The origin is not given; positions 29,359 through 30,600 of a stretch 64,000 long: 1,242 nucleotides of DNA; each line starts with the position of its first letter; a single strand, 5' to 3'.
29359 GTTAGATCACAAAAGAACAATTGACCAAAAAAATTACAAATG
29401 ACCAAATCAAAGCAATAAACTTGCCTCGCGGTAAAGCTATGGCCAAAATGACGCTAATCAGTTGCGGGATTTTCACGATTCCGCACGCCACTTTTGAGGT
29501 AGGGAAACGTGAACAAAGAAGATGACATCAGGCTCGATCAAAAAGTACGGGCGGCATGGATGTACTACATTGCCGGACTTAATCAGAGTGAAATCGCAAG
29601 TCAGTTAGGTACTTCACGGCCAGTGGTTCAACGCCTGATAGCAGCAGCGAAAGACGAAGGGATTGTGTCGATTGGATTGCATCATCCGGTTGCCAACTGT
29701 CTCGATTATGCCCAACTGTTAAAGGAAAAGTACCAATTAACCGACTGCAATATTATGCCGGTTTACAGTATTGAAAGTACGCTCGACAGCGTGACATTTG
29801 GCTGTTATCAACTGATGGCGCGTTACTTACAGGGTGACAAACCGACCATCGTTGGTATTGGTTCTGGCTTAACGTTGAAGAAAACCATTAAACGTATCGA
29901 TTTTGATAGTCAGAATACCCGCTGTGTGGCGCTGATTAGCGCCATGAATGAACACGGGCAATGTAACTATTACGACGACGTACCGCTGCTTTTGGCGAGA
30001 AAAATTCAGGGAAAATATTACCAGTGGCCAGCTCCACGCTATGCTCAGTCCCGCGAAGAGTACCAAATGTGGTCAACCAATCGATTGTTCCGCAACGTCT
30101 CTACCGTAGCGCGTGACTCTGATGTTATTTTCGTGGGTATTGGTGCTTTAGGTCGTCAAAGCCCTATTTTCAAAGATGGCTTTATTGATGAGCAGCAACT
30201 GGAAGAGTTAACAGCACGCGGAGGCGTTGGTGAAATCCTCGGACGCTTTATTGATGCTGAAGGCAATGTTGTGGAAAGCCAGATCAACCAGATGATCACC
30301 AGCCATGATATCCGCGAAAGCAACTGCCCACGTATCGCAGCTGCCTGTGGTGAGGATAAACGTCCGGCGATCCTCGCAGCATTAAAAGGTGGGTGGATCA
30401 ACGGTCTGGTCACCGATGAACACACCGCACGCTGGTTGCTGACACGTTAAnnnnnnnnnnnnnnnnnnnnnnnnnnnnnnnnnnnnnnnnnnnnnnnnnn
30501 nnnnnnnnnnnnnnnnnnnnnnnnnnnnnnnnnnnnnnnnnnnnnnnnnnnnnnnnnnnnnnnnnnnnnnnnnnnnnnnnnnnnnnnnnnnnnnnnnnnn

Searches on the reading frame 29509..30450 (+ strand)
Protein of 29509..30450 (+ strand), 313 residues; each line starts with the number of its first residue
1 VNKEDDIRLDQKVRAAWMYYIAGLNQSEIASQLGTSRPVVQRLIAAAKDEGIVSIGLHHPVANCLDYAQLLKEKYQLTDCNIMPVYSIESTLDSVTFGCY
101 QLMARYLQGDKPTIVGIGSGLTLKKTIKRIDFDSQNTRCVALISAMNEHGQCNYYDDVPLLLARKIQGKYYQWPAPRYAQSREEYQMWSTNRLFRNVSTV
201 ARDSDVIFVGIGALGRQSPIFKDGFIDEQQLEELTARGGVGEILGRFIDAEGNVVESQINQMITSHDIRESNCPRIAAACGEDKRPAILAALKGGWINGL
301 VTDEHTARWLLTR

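Call 6: search_protein_families(proteins=[window:29509-30450:+], library=ncbifam, max_evalue=0.00001)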
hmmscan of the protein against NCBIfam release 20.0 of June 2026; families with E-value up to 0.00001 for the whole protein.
window:29509-30450:+ (313 aa): 2 families
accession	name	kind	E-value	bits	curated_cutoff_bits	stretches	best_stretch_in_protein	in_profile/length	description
NF053881.1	TransRegDeoRBac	equivalog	6.8e-43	147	420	1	9-311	6-310/311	DNA-binding transcriptional repressor DeoR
NF011947.0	PRK15418.1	equivalog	2.8e-41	141.8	486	1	11-312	18-316/319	transcriptional regulator LsrR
